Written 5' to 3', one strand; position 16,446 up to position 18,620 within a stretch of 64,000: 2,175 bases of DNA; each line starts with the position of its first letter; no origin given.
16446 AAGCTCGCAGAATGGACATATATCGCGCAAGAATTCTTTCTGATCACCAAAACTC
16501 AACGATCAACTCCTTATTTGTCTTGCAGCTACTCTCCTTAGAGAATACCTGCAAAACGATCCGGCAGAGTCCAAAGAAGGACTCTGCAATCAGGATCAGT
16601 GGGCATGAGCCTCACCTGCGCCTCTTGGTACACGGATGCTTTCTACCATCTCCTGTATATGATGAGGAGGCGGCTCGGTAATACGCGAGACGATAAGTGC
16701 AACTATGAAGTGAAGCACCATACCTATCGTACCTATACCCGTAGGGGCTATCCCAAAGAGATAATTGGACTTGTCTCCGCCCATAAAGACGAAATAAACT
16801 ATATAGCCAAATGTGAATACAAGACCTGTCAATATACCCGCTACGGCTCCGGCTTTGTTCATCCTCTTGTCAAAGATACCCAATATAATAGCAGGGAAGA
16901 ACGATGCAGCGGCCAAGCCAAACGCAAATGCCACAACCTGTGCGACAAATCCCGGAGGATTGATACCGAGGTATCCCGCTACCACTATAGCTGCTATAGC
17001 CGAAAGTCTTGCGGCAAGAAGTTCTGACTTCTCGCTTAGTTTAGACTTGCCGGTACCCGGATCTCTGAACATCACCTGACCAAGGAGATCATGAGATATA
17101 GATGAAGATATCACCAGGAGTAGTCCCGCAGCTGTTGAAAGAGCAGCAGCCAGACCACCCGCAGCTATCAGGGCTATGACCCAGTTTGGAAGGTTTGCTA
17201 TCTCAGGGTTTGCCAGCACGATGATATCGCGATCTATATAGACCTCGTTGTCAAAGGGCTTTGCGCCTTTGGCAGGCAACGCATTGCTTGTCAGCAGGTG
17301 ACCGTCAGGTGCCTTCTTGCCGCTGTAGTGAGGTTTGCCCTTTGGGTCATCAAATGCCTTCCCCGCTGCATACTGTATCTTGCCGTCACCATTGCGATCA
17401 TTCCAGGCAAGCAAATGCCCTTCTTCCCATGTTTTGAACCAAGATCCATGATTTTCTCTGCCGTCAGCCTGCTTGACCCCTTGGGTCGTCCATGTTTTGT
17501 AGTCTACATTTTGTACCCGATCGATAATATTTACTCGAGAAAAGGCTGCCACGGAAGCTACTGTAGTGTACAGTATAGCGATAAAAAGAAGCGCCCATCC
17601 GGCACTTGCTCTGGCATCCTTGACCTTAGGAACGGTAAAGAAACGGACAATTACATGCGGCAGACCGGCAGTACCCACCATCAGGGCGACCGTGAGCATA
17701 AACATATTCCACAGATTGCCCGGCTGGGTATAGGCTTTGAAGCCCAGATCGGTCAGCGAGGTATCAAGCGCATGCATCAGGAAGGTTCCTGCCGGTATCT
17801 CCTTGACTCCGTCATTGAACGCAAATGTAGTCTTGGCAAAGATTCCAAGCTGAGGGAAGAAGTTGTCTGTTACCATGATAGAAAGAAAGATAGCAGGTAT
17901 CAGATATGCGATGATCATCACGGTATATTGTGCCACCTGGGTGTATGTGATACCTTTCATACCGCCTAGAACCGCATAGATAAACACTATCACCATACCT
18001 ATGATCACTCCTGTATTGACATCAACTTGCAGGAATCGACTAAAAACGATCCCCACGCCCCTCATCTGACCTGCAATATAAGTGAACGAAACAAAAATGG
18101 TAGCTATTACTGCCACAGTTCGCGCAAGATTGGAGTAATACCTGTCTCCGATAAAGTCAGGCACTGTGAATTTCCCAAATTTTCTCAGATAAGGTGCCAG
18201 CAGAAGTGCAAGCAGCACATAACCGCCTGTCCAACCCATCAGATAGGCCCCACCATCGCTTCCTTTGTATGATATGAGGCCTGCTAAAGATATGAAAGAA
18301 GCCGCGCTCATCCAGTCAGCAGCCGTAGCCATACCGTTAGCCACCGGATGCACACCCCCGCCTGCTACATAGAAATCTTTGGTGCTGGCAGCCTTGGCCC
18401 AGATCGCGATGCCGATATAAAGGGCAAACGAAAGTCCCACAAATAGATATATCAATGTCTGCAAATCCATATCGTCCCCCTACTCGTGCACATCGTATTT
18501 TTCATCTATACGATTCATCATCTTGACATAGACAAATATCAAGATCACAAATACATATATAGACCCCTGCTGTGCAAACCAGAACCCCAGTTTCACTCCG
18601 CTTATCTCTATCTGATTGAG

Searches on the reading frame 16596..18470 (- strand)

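Call 67: search_protein_families(library=pfam, proteins=[window:16596-18470:-], max_evalue=0.001)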
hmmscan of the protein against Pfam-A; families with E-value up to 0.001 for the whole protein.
window:16596-18470:- (624 aa): 2 families
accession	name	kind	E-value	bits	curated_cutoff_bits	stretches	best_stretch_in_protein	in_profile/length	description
PF00474.23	SSF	-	2.7e-50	171.9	22.8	2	33-309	1-257/406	Sodium:solute symporter family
PF10993.13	DUF2818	-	0.0001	23.3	25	1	258-319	3-63/93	Protein of unknown function (DUF2818)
